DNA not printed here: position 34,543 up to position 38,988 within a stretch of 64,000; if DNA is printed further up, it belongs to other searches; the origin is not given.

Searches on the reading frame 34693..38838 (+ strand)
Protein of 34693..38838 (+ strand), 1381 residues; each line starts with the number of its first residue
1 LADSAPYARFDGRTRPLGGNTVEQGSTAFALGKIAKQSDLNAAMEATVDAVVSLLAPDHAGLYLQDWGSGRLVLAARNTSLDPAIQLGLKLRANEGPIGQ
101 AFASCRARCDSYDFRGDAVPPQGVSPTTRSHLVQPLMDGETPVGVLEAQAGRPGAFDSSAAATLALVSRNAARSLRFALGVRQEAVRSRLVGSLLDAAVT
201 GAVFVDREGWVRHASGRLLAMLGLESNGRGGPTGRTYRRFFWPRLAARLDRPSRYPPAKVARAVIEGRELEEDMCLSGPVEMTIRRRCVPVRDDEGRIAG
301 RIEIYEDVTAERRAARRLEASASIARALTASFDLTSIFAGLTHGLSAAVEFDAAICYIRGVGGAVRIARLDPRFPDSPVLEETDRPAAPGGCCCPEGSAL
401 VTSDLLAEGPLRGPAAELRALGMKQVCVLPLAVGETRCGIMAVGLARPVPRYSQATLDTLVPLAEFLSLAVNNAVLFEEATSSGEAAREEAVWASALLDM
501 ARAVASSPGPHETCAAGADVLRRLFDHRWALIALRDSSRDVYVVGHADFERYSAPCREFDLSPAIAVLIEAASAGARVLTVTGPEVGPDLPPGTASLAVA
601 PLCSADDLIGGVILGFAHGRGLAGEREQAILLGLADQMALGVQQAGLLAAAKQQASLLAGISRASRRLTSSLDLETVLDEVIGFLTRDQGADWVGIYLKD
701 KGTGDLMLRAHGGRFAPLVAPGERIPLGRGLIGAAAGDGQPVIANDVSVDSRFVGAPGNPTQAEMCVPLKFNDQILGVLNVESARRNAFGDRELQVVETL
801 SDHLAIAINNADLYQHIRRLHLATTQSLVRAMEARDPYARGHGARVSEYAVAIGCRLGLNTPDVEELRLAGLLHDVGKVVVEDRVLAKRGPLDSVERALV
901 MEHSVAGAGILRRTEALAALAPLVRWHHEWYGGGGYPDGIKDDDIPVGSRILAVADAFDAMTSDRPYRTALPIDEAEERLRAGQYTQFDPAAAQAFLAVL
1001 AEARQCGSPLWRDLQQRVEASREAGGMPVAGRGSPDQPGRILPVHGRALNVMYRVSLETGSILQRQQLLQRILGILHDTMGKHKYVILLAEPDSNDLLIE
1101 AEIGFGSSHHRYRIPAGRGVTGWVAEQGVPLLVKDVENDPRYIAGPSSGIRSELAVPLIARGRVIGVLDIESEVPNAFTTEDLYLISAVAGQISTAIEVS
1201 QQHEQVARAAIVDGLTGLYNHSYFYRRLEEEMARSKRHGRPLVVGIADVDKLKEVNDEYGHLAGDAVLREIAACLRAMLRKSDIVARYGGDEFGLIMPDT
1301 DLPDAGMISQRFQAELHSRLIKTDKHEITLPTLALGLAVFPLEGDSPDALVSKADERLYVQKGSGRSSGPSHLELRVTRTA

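Call 24: search_protein_families(library=ncbifam, proteins=[window:34693-38838:+], max_evalue=0.00001)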
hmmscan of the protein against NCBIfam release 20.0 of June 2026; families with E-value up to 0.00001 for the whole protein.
window:34693-38838:+ (1381 aa): 26 families (the best 25 are shown)
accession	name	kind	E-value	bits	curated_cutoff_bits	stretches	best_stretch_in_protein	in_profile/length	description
TIGR00254.1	GGDEF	domain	2.9e-42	144.2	37.4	1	1208-1367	3-162/168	diguanylate cyclase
NF041606.1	dguan_cyc_DgcA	equivalog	7.7e-41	140.2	370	1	1152-1367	122-334/340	diguanylate cyclase DgcA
NF007135.0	PRK09581.1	equivalog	4.9e-40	137.7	474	1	1201-1367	283-450/457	PleD family two-component system response regulator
NF038266.1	diguan_SiaD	equivalog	1.9e-39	135.6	290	1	1203-1367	87-250/252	biofilm regulation diguanylate cyclase SiaD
NF007423.1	PRK09966.1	equivalog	4e-37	128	325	1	1199-1362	228-390/390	diguanylate cyclase DgcN/YfiN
NF047654.1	DiguCycDgcRLepto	equivalog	4.4e-37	127.6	500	1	1192-1367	115-291/295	diguanylate cyclase DgcR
NF053512.1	nitric_RR_NosR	exception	2.2e-35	122.5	400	1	812-1005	165-359/422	response regulator c-di-GMP phosphodiesterase, NosR family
NF007298.0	PRK09776.1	equivalog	4.7e-32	110.9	1135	1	1204-1367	678-840/1111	diguanylate cyclase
NF007380.0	PRK09894.1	equivalog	1.4e-31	109.9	256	1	1202-1367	121-282/296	diguanylate cyclase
NF051473.1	DigCycDgcsShew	equivalog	1.5e-29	103.3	400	1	1170-1367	95-286/291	diguanylate cyclase DgcS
NF040885.1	diguan_DgcJ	equivalog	1.1e-26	93.8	500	1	1201-1364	332-488/493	diguanylate cyclase DgcJ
NF011955.1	PRK15426.1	equivalog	3.9e-25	88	408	1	1208-1367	396-556/564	cellulose biosynthesis regulator diguanylate cyclase DgcQ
NF045675.1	PhdiestaseDibA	equivalog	2.9e-24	85.4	980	1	1191-1368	187-360/623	phosphodiesterase DibA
NF007474.0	PRK10060.1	equivalog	3.3e-21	75.2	782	1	1181-1367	212-390/663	cyclic di-GMP phosphodiesterase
NF007599.0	PRK10245.1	equivalog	1.1e-20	73.5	402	1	1194-1366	194-364/371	diguanylate cyclase AdrA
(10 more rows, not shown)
